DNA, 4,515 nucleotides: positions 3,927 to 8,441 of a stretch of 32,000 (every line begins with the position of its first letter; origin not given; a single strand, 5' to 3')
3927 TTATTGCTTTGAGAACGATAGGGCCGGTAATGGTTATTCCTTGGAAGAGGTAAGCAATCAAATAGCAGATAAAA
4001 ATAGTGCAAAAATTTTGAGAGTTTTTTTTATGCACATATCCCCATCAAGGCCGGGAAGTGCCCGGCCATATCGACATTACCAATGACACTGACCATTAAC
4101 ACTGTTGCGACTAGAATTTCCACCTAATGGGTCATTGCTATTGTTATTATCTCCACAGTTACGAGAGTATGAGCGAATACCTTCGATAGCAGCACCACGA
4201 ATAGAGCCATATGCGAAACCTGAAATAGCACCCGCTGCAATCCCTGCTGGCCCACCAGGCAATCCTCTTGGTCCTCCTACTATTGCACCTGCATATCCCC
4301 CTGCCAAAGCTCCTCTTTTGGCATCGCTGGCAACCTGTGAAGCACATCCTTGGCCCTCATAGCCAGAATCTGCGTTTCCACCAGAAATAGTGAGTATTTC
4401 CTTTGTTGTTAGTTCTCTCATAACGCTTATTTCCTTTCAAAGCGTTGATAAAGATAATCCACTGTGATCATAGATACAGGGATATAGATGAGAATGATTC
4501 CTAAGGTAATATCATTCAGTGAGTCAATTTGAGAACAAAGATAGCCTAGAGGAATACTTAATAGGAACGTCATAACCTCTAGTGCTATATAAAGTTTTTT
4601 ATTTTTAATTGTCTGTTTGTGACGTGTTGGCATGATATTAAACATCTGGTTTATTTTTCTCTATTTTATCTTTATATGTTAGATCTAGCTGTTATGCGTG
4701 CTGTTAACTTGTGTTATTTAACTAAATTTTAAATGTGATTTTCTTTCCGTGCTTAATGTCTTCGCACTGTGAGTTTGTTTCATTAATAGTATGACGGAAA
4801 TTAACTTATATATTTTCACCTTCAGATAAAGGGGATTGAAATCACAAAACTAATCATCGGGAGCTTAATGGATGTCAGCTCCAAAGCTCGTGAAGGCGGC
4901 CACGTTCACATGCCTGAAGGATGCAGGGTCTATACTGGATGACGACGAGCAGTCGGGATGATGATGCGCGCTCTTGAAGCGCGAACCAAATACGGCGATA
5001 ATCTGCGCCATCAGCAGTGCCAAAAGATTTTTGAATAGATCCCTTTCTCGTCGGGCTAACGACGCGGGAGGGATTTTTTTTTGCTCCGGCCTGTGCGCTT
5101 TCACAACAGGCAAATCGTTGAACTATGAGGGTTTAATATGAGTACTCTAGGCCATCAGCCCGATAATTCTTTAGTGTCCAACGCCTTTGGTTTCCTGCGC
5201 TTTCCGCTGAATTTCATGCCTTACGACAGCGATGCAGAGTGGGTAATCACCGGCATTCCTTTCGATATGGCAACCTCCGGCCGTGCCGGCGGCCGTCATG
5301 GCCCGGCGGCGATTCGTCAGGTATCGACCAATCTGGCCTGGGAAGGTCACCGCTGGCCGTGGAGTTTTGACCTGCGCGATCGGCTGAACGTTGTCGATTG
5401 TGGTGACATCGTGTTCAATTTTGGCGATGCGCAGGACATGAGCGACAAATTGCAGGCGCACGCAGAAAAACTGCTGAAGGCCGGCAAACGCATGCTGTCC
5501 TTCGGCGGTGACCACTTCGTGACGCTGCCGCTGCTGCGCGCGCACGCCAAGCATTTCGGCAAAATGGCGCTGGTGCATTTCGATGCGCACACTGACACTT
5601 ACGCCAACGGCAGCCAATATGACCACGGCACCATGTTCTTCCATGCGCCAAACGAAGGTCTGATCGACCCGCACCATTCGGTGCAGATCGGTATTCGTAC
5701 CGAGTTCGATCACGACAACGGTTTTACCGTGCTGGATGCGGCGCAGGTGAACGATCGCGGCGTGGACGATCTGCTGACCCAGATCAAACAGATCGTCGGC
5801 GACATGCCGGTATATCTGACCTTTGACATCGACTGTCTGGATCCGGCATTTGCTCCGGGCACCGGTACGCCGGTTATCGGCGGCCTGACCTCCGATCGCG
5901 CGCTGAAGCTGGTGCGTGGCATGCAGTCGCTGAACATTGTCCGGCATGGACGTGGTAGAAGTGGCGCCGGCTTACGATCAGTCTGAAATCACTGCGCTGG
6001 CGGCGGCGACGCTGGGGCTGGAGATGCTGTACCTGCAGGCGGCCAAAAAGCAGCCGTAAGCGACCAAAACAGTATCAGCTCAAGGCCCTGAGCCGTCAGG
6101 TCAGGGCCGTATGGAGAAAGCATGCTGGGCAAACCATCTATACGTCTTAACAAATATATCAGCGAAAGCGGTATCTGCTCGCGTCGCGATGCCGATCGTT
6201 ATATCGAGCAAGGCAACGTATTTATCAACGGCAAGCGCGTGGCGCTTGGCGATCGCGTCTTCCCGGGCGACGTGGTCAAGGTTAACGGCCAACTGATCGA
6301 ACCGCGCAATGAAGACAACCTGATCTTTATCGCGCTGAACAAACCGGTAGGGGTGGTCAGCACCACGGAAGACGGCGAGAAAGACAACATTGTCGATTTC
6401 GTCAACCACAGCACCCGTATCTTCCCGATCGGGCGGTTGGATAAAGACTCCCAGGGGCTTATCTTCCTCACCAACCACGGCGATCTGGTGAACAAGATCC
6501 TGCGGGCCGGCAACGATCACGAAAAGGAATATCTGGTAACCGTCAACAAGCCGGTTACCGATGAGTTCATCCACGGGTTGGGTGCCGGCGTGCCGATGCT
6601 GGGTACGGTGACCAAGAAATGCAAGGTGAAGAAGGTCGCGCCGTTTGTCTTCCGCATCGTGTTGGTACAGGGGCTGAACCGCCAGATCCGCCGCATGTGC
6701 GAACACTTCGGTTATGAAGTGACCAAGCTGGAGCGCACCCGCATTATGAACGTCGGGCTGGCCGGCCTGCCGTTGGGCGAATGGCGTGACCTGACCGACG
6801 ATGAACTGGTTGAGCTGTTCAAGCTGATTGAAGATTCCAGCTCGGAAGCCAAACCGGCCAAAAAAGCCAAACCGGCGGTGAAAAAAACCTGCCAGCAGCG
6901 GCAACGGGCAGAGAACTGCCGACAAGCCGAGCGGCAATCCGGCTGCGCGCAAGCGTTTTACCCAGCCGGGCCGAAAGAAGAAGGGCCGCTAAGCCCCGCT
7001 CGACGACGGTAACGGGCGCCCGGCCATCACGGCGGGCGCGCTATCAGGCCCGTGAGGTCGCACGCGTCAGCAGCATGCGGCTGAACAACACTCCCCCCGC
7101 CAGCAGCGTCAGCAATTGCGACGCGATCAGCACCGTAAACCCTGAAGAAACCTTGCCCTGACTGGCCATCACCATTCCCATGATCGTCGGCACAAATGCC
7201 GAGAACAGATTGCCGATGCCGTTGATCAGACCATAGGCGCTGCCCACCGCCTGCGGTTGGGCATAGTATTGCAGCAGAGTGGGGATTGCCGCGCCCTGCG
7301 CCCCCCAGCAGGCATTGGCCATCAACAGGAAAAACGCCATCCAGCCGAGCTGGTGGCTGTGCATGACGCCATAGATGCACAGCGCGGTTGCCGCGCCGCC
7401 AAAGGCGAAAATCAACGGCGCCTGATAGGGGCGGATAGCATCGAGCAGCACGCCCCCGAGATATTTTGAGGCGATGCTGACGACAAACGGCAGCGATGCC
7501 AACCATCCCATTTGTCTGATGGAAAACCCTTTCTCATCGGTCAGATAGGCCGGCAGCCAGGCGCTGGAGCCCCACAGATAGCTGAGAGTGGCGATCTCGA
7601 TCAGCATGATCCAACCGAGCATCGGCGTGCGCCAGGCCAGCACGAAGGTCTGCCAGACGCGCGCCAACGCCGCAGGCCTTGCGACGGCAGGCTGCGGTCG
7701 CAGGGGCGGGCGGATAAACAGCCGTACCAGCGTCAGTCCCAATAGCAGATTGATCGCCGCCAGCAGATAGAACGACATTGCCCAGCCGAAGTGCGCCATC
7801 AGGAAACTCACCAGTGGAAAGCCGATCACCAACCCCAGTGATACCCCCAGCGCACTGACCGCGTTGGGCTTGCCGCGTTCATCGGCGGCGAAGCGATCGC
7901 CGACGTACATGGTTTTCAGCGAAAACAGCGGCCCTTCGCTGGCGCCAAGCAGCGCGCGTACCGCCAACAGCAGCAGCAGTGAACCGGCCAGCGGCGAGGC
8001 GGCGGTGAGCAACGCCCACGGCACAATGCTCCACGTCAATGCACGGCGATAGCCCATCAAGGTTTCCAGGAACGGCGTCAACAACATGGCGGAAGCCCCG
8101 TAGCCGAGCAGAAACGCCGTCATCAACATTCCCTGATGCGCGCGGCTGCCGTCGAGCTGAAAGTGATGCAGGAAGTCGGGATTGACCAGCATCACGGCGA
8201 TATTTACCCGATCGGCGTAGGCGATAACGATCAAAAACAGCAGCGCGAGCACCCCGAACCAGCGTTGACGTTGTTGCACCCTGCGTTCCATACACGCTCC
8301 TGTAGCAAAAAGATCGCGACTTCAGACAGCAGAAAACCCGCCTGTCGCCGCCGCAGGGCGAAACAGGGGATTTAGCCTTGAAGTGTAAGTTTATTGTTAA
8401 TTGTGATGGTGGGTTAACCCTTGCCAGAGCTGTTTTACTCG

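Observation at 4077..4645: Candidate undescribed class II microcin with cognate immunity gene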

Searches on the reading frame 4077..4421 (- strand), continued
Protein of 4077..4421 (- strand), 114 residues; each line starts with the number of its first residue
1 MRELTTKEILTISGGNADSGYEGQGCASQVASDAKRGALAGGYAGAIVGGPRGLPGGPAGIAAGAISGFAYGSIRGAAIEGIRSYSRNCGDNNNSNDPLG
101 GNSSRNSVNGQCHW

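Call 65: find_homologous_proteins(query=L011:9703-11799:+, max_evalue=1e-100)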
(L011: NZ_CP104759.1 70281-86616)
Query L011:9703-11799:+ (699 aa): 5512 proteins with E <= 1e-100 among 8000 candidates; the best 120 are listed.
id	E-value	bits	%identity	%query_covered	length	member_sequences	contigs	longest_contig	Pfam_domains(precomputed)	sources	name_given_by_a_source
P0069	0.0e+0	1461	95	100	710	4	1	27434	PF00005.34,PF03412.22,PF00664.29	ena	-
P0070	0.0e+0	1258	80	98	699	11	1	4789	PF00005.34,PF03412.22,PF00664.29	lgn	-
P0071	0.0e+0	1214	77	100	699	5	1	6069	PF00005.34,PF03412.22,PF02463.26,PF00664.29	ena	-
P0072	0.0e+0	1118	71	100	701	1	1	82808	PF00005.34,PF03412.22,PF02463.26,PF00664.29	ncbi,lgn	-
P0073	0.0e+0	1075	67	100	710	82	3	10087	PF00005.34,PF03412.22,PF00664.29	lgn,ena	-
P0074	0.0e+0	1073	67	100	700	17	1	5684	PF00005.34,PF03412.22,PF02463.26,PF13191.13,PF00664.29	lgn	-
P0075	0.0e+0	1058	64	100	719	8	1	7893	PF00005.34,PF03412.22,PF02463.26,PF00664.29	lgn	-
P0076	0.0e+0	1056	68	99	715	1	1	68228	PF00005.34,PF03412.22,PF02463.26,PF00664.29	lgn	-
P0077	0.0e+0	1050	66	97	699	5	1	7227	PF00005.34,PF03412.22,PF02463.26,PF00664.29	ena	-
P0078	0.0e+0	1045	66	98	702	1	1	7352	PF00005.34,PF03412.22,PF02463.26,PF00664.29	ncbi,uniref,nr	ncbi:peptidase domain-containing ABC transporter [Erwinia oleae]|uniref:peptidase domain-containing 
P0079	0.0e+0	1043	65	100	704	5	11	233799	PF00005.34,PF03412.22,PF00664.29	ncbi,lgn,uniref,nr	ncbi:peptidase domain-containing ABC transporter [Brenneria goodwinii]|uniref:peptidase domain-conta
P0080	3.1e-294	996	62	100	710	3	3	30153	PF00005.34,PF03412.22,PF02463.26,PF00664.29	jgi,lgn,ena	-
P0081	8.3e-281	951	60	100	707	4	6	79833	PF00005.34,PF03412.22,PF02463.26,PF00664.29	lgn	-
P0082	5.1e-279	945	60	100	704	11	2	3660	PF00005.34,PF03412.22,PF02463.26,PF13191.13,PF00664.29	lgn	-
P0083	3.2e-277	940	60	96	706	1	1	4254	PF00005.34,PF03412.22,PF02463.26,PF00664.29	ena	-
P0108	6.9e-259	879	56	98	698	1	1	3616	PF00005.34,PF03412.22,PF00664.29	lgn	-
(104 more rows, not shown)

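Call 75: predict_structure(alignment_id=A2)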
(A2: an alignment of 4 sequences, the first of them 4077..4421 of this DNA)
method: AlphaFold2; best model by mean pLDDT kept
length: 114 residues; sequences in the alignment: 4
mean_pLDDT: 49.9   pTM: 0.41
mean pLDDT of the five models: 49.9, 49.9, 48.9, 48.0, 35.7
residues with pLDDT >= 90: 0; 70-90: 0; 50-70: 62; < 50: 52
segments of 3 or more residues with pLDDT < 50: 1-27, 90-114
pLDDT, mean of each block of 10 residues (from residue 1): 40 39 46 58 58 59 61 60 54 40 38 40
secondary structure, 60 per line:
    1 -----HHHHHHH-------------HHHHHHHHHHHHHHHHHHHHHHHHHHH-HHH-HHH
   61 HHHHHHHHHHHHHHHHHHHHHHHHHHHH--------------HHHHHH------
elements in order: H6-12 H26-52 H58-88 H103-108

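Call 84: find_related_loci(query=A2, collection=metagenome_contigs, flank=7000)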
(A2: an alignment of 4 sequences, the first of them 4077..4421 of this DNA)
Query A2 (114 aa) in metagenome_contigs; peptide patterns used: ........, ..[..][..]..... (x = any residue, [..] = any of these).
600 stretches matched a pattern (row limit reached: there are more); 5 encode a relative of the query (tblastn E <= 1e-3); 5 distinct loci.
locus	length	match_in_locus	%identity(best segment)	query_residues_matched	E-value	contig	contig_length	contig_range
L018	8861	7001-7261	71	26-114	1e-34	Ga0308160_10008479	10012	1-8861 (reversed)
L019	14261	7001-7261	71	26-114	1e-34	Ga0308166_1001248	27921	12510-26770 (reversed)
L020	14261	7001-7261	71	26-114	1e-34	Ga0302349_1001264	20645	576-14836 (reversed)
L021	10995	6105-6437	59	1-114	2e-18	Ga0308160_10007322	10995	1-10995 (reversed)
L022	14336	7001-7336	38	1-114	2e-16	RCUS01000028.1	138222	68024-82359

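Call 89: search_protein_families(library=phrogs, proteins=[L003:1458-2573:+, L003:3449-5008:+, L003:5020-5307:+, L003:5311-6351:+, L003:6348-7565:+, L003:8758-9567:-, L003:10767-11513:+, L003:2561-2887:+, L003:7780-8004:+, L003:8001-8351:+], max_evalue=0.001)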
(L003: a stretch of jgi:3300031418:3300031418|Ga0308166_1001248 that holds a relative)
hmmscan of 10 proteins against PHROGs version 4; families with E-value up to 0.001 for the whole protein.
L003:1458-2573:+ (371 aa): 4 families
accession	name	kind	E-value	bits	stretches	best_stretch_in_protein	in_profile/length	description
phrog_453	-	DNA, RNA and nucleotide metabolism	1.5e-92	312.3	1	3-368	113-437/447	replication initiation protein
phrog_16222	-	unknown function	3.1e-52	178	1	174-362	1-189/193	-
phrog_27563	-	unknown function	8.5e-24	85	1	3-164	12-163/167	-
phrog_13557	-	unknown function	8.7e-18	65.4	1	258-362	2-102/106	-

L003:3449-5008:+ (519 aa): 6 families
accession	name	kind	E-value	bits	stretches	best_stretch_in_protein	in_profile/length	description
phrog_3942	-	unknown function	1.1e-62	213.6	2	338-519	358-546/546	-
phrog_7187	-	unknown function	5.5e-28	99.5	1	398-519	409-527/527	-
phrog_11232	-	unknown function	1.3e-10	42.4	1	470-519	187-236/236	-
phrog_8482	-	head and packaging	1.1e-06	28.9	1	279-313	186-220/424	attachment protein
phrog_815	-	unknown function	7.7e-06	26.3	1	453-518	356-419/420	-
phrog_21195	-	unknown function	1.5e-05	25.3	1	470-519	323-372/372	-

L003:5020-5307:+ (95 aa): 2 families
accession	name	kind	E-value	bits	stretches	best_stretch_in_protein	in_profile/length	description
phrog_974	-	head and packaging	7e-28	98.6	1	1-95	1-106/107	minor head protein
phrog_306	-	head and packaging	3.6e-06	28.7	1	22-92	46-114/115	minor head protein Ace-like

L003:5311-6351:+ (346 aa): 5 families
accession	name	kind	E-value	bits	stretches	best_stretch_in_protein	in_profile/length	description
phrog_197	-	moron, auxiliary metabolic gene and host takeover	5.4e-72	244.8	1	1-344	26-380/486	Zot-like toxin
phrog_1041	-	moron, auxiliary metabolic gene and host takeover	1.9e-11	45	1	122-271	130-279/420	CTXphi Zot-like toxin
phrog_11271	-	head and packaging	2.6e-09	38.1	1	1-138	1-133/145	head morphogenesis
phrog_20922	-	head and packaging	6.8e-05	22.9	1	3-54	2-51/318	head morphogenesis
phrog_33291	-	unknown function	8.9e-05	23.3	1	1-49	1-49/190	-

L003:6348-7565:+ (405 aa): 2 families
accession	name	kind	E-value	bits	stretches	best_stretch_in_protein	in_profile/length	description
phrog_1012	-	head and packaging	1.2e-133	446.7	1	1-404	1-401/403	assembly (protein IV of M13)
phrog_36604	-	unknown function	9.2e-23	81.2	1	5-93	11-99/116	-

L003:8758-9567:- (269 aa): 0 families

L003:10767-11513:+ (248 aa): 5 families
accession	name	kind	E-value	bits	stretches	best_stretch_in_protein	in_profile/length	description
phrog_216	-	integration and excision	2.1e-29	103.6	1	26-223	39-227/301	integrase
phrog_1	-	integration and excision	4.6e-25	89.9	1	41-221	269-436/611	integrase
phrog_7685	-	integration and excision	2.4e-05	25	1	175-220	177-223/240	integrase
phrog_7269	-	integration and excision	0.00025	21.9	1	178-220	27-69/89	integrase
phrog_23271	-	unknown function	0.00065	20.6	0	179-221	9-51/67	-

L003:2561-2887:+ (108 aa): 0 families

L003:7780-8004:+ (74 aa): 0 families

L003:8001-8351:+ (116 aa): 0 families

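Call 96: find_encoding_contigs(protein=window:4080-4421:-, flank=2000, max_places=6)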
Protein window:4080-4421:- (114 aa): 5 contigs read that carry it; 3 places shown.
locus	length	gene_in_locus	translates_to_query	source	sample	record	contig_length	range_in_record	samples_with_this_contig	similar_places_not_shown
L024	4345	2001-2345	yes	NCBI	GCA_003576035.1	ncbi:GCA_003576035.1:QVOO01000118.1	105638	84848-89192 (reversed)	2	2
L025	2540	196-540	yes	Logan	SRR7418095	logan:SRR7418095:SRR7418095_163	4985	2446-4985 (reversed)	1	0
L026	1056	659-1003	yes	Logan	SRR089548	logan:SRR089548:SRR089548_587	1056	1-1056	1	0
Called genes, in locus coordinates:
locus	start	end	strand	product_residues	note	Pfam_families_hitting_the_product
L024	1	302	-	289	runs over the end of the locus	PF01479:S4, PF00849:PseudoU_synth_2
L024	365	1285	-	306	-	PF00491:Arginase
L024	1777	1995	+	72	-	-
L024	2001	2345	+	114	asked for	-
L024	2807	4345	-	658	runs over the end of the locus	PF02784:Orn_Arg_deC_N, PF17810:Arg_decarb_HB, PF17944:Arg_decarbox_C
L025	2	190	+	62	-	?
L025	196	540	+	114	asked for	-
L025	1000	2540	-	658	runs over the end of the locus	PF02784:Orn_Arg_deC_N, PF17810:Arg_decarb_HB, PF17944:Arg_decarbox_C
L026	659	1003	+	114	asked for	-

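Call 101: search_solved_structures(query=A2, max_evalue=1)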
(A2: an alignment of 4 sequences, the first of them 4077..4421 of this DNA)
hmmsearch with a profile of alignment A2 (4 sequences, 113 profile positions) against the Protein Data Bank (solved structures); distinct sequences matched with E-value up to 1: 2.
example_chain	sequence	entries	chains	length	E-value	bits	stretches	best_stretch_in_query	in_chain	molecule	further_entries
9t97_D5a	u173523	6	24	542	0.043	17.3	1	9-90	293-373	Propionyl-CoA carboxylase beta chain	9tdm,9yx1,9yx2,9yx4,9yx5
9f5x_e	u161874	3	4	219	0.41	14.2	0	43-73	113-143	Mitochondrial NADH:ubiquinone oxidoreductase 23 kDa subunit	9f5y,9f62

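Call 106: predict_structure(alignment_id=A5)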
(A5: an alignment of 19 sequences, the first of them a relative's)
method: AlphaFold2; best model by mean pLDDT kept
length: 72 residues; sequences in the alignment: 19
mean_pLDDT: 72.0   pTM: 0.50
mean pLDDT of the five models: 72.0, 69.8, 68.0, 67.8, 65.7
residues with pLDDT >= 90: 0; 70-90: 50; 50-70: 21; < 50: 1
segments of 3 or more residues with pLDDT < 50: none
pLDDT, mean of each block of 10 residues (from residue 1): 56 67 79 75 71 81 77 60
secondary structure, 60 per line:
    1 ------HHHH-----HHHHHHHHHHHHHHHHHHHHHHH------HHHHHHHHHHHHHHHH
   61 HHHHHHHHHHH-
elements in order: H7-10 H16-38 H45-71

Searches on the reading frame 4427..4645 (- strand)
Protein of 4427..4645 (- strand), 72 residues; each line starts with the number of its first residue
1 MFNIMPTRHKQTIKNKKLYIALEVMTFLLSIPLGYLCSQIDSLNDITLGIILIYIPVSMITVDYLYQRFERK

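Call 3: search_protein_families(library=pfam, proteins=[window:4427-4645:-], max_evalue=10)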
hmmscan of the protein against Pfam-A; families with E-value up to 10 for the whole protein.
window:4427-4645:- (72 aa): 1 family
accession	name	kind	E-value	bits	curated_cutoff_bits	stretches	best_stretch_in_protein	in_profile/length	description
PF06612.16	DUF1146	-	0.015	15.7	25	1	21-39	27-45/48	Protein of unknown function (DUF1146)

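Call 4: search_protein_families(library=ncbifam, proteins=[window:4427-4645:-], max_evalue=10)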
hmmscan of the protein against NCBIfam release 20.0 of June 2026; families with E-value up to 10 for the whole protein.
window:4427-4645:- (72 aa): 1 family
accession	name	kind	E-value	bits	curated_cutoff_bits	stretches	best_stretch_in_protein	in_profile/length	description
NF011668.0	PRK15086.1-4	equivalog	0.057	12.3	575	1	14-40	133-159/413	ethanolamine utilization protein EutH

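Call 56: find_homologous_proteins(query=window:4430-4645:-, max_evalue=0.01)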
Query window:4430-4645:- (72 aa): 28 proteins with E <= 0.01 among 28 candidates.
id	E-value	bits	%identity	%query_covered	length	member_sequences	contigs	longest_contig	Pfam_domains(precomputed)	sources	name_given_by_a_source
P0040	1.9e-39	150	100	100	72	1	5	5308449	-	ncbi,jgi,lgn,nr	ncbi:hypothetical protein CEQ31_014415 [Serratia odorifera]|jgi:hypothetical protein|nr:hypothetical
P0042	2.5e-39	149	99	100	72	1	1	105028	-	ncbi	-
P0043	1.5e-36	140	100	94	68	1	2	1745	-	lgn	-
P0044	4.5e-36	139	93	100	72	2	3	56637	-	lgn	-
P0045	9.8e-36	138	90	100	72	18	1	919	-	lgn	-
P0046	5.1e-35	136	92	100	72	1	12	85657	-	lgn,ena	-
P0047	1.3e-34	134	90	100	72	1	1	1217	-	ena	-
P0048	4.0e-34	133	94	94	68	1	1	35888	-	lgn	-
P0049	6.7e-33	129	88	100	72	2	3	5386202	-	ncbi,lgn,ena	-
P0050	7.3e-32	126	86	100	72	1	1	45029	-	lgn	-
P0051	8.0e-32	126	91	94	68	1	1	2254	-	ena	-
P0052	3.4e-30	120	82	100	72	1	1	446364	-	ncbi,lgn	-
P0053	7.3e-29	116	79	100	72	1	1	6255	-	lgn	-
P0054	9.8e-26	106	71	96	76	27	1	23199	-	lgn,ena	-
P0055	2.0e-25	105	71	94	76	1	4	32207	-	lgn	-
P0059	3.5e-25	105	68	99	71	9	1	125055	-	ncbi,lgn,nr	ncbi:Uncharacterised protein [Serratia proteamaculans]|nr:Uncharacterised protein [Serratia proteama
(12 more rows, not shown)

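Call 57: find_encoding_contigs(protein=P0059, flank=5000, max_places=3)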
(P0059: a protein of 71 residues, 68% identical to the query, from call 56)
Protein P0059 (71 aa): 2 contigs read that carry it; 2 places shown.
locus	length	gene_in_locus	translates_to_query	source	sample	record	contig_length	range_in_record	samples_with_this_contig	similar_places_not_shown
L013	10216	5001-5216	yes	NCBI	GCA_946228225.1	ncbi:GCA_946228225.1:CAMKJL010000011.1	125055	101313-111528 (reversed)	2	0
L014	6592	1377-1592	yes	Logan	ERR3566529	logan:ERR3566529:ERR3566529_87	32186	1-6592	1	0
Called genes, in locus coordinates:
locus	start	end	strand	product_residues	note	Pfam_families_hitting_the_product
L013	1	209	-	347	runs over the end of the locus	PF00355:Rieske, PF19112:VanA_C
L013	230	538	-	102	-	PF20552:HTH_62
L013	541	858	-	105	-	PF00355:Rieske, PF13806:Rieske_2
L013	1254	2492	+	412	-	PF00083:Sugar_tr (weak), PF07690:MFS_1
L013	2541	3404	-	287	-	PF01479:S4, PF00849:PseudoU_synth_2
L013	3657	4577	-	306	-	PF00491:Arginase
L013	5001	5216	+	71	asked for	-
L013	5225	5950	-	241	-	PF01625:PMSR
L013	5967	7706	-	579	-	PF00578:AhpC-TSA, PF08534:Redoxin, PF13905:Thioredoxin_8 (weak), PF17991:Thioredoxin_10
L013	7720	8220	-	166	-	PF01641:SelR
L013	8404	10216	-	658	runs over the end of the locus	PF02784:Orn_Arg_deC_N, PF17810:Arg_decarb_HB, PF17944:Arg_decarbox_C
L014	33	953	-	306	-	PF00491:Arginase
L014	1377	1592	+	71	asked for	-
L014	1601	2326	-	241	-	PF01625:PMSR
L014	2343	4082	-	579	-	PF00578:AhpC-TSA, PF08534:Redoxin, PF13905:Thioredoxin_8 (weak), PF17991:Thioredoxin_10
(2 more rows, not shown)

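Call 58: find_encoding_contigs(protein=P0054, flank=8000, max_places=3)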
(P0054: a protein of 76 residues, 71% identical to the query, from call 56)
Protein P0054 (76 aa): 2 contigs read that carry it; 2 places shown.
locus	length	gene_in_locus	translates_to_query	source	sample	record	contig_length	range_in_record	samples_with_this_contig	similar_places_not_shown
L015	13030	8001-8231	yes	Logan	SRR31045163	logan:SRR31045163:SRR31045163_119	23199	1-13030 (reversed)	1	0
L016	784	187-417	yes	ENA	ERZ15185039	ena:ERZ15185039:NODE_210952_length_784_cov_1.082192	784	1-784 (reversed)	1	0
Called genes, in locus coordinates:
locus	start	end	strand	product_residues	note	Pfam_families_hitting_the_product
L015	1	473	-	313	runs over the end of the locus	PF13669:Glyoxalase_4 (faint), PF22677:Ble-like_N (faint), PF00903:Glyoxalase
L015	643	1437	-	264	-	PF09339:HTH_IclR, PF01614:IclR_C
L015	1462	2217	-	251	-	PF00106:adh_short, PF23441:SDR (weak), PF08659:KR, PF13561:adh_short_C2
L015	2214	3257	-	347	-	PF00355:Rieske, PF19112:VanA_C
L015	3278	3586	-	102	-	PF20552:HTH_62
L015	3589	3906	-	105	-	PF00355:Rieske, PF13806:Rieske_2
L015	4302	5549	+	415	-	PF00083:Sugar_tr (weak), PF07690:MFS_1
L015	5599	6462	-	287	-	PF01479:S4, PF00849:PseudoU_synth_2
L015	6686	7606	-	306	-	PF00491:Arginase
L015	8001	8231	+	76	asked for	-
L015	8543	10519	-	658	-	PF02784:Orn_Arg_deC_N, PF17810:Arg_decarb_HB, PF17944:Arg_decarbox_C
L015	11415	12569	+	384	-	PF00438:S-AdoMet_synt_N, PF02772:S-AdoMet_synt_M, PF02773:S-AdoMet_synt_C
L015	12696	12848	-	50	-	PF01848:HOK_GEF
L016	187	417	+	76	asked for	-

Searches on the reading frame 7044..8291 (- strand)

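Call 81: search_protein_families(library=pfam, proteins=[window:7044-8291:-], max_evalue=0.00001)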
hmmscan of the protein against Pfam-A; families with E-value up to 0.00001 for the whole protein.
window:7044-8291:- (415 aa): 1 family
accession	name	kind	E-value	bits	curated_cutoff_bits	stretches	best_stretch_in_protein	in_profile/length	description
PF07690.21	MFS_1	-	8.8e-42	143.7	33.4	1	17-368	1-347/347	Major Facilitator Superfamily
